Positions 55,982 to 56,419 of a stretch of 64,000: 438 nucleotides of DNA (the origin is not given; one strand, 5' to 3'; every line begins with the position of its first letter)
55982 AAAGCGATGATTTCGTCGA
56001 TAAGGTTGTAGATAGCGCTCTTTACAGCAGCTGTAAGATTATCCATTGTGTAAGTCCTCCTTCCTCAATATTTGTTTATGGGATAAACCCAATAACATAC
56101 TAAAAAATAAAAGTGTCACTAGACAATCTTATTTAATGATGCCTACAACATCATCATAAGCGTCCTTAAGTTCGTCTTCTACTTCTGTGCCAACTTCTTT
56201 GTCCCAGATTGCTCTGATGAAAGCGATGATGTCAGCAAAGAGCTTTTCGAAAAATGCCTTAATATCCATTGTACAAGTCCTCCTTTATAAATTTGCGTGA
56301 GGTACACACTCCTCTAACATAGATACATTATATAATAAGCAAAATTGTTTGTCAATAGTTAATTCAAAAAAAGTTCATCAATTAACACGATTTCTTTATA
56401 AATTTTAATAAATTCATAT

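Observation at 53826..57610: Array of 16 independently expressed micro-genes encoding acidic amphipathic peptides, between mfd and a phage head module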

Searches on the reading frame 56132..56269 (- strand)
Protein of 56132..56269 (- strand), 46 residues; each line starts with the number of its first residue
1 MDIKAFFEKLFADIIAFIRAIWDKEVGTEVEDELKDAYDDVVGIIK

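Call 4: search_protein_families(library=pfam, max_evalue=10, proteins=[window:56132-56269:-])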
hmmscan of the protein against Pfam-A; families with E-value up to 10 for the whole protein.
seq(46 aa): 0 families

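Call 5: search_protein_families(library=ncbifam, max_evalue=10, proteins=[window:56132-56269:-])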
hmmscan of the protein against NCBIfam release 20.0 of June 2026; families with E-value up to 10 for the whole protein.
seq(46 aa): 0 families

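Call 15: find_homologous_proteins(query=window:56132-56269:-, max_evalue=10)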
Query seq(46 aa) (46 aa): 9 proteins with E <= 10 among 9 candidates.
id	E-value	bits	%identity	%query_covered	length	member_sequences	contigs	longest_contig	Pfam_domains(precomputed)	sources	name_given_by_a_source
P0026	5.5e-21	90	100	100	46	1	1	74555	-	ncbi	-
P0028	1.2e-15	73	78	100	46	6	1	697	-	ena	-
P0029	1.7e-15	73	75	96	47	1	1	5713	-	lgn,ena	-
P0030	2.8e-15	72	77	96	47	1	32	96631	-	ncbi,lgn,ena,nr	ncbi:MAG: hypothetical protein II237_02370 [Clostridia bacterium]|nr:hypothetical protein [Clostridi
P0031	5.2e-15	71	80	89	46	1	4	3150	-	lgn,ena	-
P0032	6.5e-15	71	77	96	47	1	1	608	-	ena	-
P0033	8.7e-15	71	75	96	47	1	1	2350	-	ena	-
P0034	3.1e-14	69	78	89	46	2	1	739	-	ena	-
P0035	2.1e-13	66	77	96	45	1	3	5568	-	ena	-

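Call 16: find_encoding_contigs(protein=P0030, flank=10000, max_places=6)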
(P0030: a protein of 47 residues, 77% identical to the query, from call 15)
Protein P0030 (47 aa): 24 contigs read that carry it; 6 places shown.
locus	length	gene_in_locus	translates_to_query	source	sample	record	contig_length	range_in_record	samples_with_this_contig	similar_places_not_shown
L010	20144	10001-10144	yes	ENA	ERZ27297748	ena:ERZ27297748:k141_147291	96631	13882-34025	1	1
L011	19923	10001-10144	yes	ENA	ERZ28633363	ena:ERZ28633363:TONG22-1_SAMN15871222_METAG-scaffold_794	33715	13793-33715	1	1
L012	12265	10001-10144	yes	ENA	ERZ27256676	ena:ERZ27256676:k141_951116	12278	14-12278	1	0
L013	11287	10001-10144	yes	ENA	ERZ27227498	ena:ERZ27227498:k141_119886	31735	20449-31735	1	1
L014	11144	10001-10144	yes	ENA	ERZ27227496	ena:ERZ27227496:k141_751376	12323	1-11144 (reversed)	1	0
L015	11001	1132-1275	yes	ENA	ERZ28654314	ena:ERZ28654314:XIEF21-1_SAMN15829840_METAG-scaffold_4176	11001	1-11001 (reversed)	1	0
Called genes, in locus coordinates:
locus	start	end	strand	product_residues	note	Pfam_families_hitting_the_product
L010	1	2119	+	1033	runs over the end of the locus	PF25814:fn3_SORL1 (faint), PF21910:GH85_C (faint), PF25059:FN3_DSCAM-DSCAML_C (faint), PF25833:Fn3_SaeA_3rd (faint), PF00041:fn3, PF16893:fn3_2 (faint), PF00041:fn3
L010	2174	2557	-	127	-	-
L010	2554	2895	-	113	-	-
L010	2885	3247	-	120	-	-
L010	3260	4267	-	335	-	PF25209:Phage_capsid_4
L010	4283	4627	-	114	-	-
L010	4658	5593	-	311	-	-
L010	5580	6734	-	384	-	PF04860:Phage_portal (weak)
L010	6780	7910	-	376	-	PF03237:Terminase_6N, PF04466:Terminase_3 (weak), PF17289:Terminase_6C (weak)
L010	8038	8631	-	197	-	PF03592:Terminase_2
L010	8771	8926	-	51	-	-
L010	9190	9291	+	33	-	-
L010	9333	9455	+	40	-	-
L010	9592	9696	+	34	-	-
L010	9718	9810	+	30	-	-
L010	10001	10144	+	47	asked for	-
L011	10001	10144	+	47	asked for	-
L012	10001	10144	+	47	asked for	-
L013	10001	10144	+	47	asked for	-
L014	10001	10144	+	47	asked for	-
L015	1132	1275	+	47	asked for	-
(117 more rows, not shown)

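Call 29: search_protein_families(library=phrogs, max_evalue=1, proteins=[window:56132-56269:-])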
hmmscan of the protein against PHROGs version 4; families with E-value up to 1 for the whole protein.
seq(46 aa): 0 families

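Call 46: find_homologous_proteins(query=A3, max_evalue=10)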
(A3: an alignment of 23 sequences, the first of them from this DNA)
Query A3 (23 sequences) (46 aa, profile of the alignment): 253 proteins with E <= 10 among 1131 candidates; the best 120 are listed.
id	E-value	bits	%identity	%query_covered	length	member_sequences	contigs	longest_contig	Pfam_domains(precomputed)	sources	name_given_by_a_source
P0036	6.3e-12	63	-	-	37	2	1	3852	-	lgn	-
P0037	1.8e-11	61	41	48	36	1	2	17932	-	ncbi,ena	-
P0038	2.3e-11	61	-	-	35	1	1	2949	-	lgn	-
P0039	2.7e-11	61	-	-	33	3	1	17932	-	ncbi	-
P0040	4.2e-11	60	45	43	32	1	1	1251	-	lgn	-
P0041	5.0e-11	60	75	26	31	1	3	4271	-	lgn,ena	-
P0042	5.1e-11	60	-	-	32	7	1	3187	-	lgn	-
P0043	5.4e-11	60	64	24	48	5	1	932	-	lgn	-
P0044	7.4e-11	59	41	48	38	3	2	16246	-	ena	-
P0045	7.8e-11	59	-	-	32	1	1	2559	-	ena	-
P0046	8.6e-11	59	-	-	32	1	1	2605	-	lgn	-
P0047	8.6e-11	59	53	37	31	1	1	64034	-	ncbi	-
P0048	8.7e-11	59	-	-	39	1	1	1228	-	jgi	jgi:hypothetical protein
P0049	1.0e-10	59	60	22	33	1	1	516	-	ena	-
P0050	1.0e-10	59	64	24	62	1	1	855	-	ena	-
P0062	3.2e-10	57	40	22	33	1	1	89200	-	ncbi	-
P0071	6.9e-10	56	44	52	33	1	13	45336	-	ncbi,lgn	-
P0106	4.5e-9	54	-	-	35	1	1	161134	-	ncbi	-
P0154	2.1e-8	52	55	24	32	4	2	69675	-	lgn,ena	-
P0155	2.1e-8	52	62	28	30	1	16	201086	-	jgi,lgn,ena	-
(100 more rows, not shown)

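Call 48: find_encoding_contigs(protein=P0155, flank=8000, max_places=2)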
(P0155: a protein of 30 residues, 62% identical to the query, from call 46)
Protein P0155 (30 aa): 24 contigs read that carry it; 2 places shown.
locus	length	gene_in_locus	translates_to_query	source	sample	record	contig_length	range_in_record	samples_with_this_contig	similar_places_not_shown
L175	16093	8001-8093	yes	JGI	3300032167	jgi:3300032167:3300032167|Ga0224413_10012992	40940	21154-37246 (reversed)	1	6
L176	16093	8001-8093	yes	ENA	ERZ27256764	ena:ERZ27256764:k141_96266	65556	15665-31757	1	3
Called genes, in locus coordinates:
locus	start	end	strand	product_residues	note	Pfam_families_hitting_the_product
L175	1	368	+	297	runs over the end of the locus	PF01145:Band_7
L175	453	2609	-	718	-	PF02837:Glyco_hydro_2_N (weak), PF00703:Glyco_hydro_2, PF02836:Glyco_hydro_2_C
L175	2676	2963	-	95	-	-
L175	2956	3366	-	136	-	PF02556:SecB (weak)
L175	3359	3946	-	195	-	PF02698:DUF218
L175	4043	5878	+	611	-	PF13522:GATase_6, PF13537:GATase_7, PF01380:SIS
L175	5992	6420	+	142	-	PF05103:DivIVA (weak)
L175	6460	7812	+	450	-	-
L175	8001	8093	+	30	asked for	-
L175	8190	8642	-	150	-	-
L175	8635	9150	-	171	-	PF00588:SpoU_methylase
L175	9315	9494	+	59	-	-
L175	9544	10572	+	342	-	PF01522:Polysacc_deac_1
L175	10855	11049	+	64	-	-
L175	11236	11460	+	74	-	PF01381:HTH_3, PF12844:HTH_19, PF13443:HTH_26 (weak), PF13560:HTH_31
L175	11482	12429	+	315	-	PF00056:Ldh_1_N, PF02866:Ldh_1_C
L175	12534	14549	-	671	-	PF13306:LRR_5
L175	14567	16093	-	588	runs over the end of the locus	-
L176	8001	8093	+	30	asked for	-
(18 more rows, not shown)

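Call 50: find_encoding_contigs(protein=P0106, flank=8000, max_places=2)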
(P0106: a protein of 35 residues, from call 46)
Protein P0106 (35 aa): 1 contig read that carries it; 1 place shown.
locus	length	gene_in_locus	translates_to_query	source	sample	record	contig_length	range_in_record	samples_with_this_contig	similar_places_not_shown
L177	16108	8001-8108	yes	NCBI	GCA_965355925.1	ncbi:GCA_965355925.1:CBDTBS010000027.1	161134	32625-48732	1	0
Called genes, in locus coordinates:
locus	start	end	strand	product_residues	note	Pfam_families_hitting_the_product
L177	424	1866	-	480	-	PF00587:tRNA-synt_2b, PF03129:HGTP_anticodon, PF09180:ProRS-C_1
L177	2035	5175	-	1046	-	PF00133:tRNA-synt_1, PF09334:tRNA-synt_1g (weak), PF08264:Anticodon_1, PF19302:DUF5915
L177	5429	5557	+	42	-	-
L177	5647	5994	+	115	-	-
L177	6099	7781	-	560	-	PF01268:FTHFS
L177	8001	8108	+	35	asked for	-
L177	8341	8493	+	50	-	-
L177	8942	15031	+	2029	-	-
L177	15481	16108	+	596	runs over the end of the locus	PF17297:PEPCK_N, PF00821:PEPCK_GTP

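Call 54: search_solved_structures(query=A4, max_evalue=10)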
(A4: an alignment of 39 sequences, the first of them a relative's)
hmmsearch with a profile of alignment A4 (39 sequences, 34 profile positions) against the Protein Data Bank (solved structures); distinct sequences matched with E-value up to 10: 93 (the best 60 are shown).
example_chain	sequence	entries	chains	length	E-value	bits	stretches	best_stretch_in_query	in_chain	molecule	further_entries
7y8d_A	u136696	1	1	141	0.22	14.3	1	10-18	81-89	Bcl-2-like protein 1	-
7y99_A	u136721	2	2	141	0.25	14.2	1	10-18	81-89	Bcl-2-like protein 1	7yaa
9i9e_A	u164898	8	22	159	0.28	14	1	10-18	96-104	Apoptosis regulator Bcl-2,Bcl-2-like protein 1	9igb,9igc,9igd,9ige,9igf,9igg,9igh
5fmk_A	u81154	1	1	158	0.32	13.8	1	10-18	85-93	BCL-XL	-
7wjh_A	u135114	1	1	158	0.35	13.7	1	10-18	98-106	Bcl-2-like protein 1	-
6hjl_A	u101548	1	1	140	0.36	13.7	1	10-18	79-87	Bcl-2-like protein 1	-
8hoh_A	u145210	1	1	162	0.36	13.7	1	10-18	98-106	Apoptosis regulator Bcl-2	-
8hoi_A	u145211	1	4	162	0.36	13.6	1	10-18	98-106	Apoptosis regulator Bcl-2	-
8hog_A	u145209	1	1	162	0.36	13.6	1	10-18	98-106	Apoptosis regulator Bcl-2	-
8zeb_A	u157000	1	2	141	0.37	13.6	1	10-18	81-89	Bcl-2-like protein 1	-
9o16_A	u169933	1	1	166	0.37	13.6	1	10-18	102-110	Apoptosis regulator Bcl-2,Bcl-2-like protein 1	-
1ysw_A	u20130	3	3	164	0.37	13.6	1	10-18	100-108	Apoptosis regulator Bcl-2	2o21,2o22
6o0l_A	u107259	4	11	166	0.38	13.6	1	10-18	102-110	Apoptosis regulator Bcl-2,Bcl-2-like protein 1,Apoptosis regulator Bcl-2 | Apoptosis regulator Bcl-2 | Apoptosis regulator Bcl-2,Bcl-2-like protein 1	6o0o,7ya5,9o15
5agx_B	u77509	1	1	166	0.38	13.6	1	10-18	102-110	APOPTOSIS REGULATOR BCL-2, BCL-2-LIKE PROTEIN 1, APOPTOSIS REGULATOR BCL-2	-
7lhb_A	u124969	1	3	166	0.38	13.6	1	10-18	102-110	Apoptosis regulator Bcl-2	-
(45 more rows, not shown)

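Call 60: predict_structure(alignment_id=A4)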
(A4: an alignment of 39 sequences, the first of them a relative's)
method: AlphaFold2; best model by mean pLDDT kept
length: 36 residues; sequences in the alignment: 39
mean_pLDDT: 93.6   pTM: 0.52
mean pLDDT of the five models: 93.6, 92.8, 91.2, 90.4, 88.8
residues with pLDDT >= 90: 31; 70-90: 5; 50-70: 0; < 50: 0
segments of 3 or more residues with pLDDT < 50: none
pLDDT, mean of each block of 10 residues (from residue 1): 92 97 97 84
secondary structure, 60 per line:
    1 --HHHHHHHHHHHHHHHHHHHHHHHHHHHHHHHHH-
elements in order: H3-35

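Call 62: search_protein_representatives(alignment_id=A4)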
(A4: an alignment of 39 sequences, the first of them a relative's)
Query: 39 sequences, 34 profile positions. Proteins with E-value up to 0.001 (for the whole library): 42; up to 1e-10: 0; up to 1e-30: 0. The best 42 are listed.
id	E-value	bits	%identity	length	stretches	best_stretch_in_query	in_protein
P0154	1.3e-10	56.7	-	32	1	3-32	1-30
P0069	1.6e-09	53.2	-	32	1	1-31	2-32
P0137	2.0e-08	49.7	-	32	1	4-31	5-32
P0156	2.4e-08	49.4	-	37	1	1-33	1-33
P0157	4.6e-08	48.6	-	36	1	3-32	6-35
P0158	4.7e-08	48.5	-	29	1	3-31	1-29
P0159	1.5e-07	46.9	-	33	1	1-32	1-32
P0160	2.0e-07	46.5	-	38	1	3-33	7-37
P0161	6.0e-07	45.0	-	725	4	4-25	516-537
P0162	6.5e-07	44.9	-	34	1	2-28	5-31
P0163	7.5e-07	44.7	-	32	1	2-30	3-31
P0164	7.9e-07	44.6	-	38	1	5-31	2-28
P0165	2.3e-06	43.1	-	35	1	1-33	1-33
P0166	2.3e-06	43.1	-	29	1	3-31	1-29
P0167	2.7e-06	42.9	-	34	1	7-32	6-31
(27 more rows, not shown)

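Call 64: search_protein_families(library=pfam, max_evalue=0.01, proteins=[P0161])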
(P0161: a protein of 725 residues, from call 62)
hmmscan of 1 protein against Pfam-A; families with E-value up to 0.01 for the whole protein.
P0161 (725 aa): 6 families
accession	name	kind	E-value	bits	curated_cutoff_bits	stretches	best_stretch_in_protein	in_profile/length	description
PF10145.14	PhageMin_Tail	-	8.1e-13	49.1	33.2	1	115-270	14-164/201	Phage-related minor tail protein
PF04513.17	Baculo_PEP_C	-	3.9e-06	27.4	38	0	559-633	24-105/140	Baculovirus polyhedron envelope protein, PEP, C terminus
PF20155.4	TMP_3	-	2e-05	24.9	41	1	161-228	14-81/192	Tape measure protein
PF01601.21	CoV_S2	-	0.00012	21.3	40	1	57-145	167-255/521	Coronavirus spike glycoprotein S2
PF14297.12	Lin1244_N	-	0.0047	18.1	25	0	536-608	12-74/95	Lin1244/Lin1753-like, N-terminal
PF23854.1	DUF7217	-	0.0091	16.2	29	0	574-622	116-167/238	Domain of unknown function (DUF7217)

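Call 67: find_related_loci(query=A4, collection=viral_contigs, flank=6000)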
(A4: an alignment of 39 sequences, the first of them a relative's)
Query A4 (36 aa) in viral_contigs; peptide patterns used: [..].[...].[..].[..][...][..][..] (x = any residue, [..] = any of these).
47 stretches matched a pattern, but none encodes a relative of the query by tblastn (E <= 1e-3).

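Call 70: find_related_loci(query=A5, collection=metagenome_contigs, flank=6000)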
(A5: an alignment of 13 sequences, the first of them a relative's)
Query A5 (37 aa) in metagenome_contigs; peptide patterns used: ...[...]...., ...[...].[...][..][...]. (x = any residue, [..] = any of these).
278 stretches matched a pattern; 4 encode a relative of the query (tblastn E <= 1e-3); 4 distinct loci.
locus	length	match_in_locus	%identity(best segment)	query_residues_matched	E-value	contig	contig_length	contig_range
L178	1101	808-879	67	9-32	3e-9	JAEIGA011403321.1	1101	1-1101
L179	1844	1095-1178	57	5-32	2e-8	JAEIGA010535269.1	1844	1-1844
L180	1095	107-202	44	1-32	5e-8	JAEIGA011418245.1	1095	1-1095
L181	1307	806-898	52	2-32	4e-8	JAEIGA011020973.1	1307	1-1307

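Call 71: find_encoding_contigs(protein=P0154, flank=7000, max_places=2)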
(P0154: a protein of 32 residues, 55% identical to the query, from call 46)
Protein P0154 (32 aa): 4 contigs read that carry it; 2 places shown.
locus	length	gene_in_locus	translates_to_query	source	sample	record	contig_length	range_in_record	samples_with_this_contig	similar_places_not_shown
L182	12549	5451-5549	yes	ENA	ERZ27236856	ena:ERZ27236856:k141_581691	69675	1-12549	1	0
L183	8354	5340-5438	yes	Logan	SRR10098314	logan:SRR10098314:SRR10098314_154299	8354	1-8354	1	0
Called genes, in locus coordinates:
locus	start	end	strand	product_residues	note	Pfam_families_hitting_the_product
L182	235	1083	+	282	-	PF01061:ABC2_membrane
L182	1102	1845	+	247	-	PF00005:ABC_tran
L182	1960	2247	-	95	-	-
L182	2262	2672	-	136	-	-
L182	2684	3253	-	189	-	PF02698:DUF218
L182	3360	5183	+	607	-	PF13522:GATase_6, PF13537:GATase_7, PF01380:SIS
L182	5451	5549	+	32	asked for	-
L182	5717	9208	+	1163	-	PF17757:UvrB_inter, PF02559:CarD_TRCF_RID, PF00270:DEAD, PF04851:ResIII, PF00271:Helicase_C, PF03461:TRCF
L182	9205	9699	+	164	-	PF13238:AAA_18, PF01202:SKI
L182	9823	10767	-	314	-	PF01336:tRNA_anti-codon (weak), PF01966:HD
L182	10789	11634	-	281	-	PF02588:YitT_membrane, PF10035:DUF2179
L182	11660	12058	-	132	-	PF00636:Ribonuclease_3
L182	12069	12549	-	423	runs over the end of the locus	PF01018:GTP1_OBG, PF01926:MMR_HSR1, PF02421:FeoB_N (weak), PF09269:DUF1967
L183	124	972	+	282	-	PF01061:ABC2_membrane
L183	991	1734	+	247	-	PF00005:ABC_tran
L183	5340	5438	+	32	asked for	-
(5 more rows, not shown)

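Call 72: find_encoding_contigs(protein=P0071, flank=7000, max_places=2)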
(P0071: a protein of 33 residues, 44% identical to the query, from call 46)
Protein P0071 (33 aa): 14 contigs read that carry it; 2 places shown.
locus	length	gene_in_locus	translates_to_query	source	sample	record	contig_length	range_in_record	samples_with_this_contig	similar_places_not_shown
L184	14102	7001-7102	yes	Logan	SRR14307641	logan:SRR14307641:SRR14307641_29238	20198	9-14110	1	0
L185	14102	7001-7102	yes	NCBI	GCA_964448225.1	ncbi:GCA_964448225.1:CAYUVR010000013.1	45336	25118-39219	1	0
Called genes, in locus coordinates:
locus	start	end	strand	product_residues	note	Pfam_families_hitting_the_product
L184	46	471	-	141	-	-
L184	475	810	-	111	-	-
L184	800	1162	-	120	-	-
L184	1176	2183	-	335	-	PF25209:Phage_capsid_4 (weak)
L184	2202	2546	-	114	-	-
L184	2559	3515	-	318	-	-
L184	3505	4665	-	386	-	PF04860:Phage_portal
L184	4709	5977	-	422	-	PF03237:Terminase_6N, PF04466:Terminase_3, PF17289:Terminase_6C (weak)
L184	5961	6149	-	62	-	-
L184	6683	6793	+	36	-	-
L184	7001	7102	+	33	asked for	-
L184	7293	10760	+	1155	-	PF17757:UvrB_inter, PF22590:Cas3-like_C_2 (faint), PF02559:CarD_TRCF_RID, PF04851:ResIII, PF00270:DEAD, PF00271:Helicase_C, PF03461:TRCF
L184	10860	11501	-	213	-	PF12844:HTH_19, PF13560:HTH_31, PF01381:HTH_3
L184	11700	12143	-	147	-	PF01989:AcnX_swivel_put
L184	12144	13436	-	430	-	PF04412:AcnX, PF28403:AcnX_2nd, PF28406:AcnX_3rd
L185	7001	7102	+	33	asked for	-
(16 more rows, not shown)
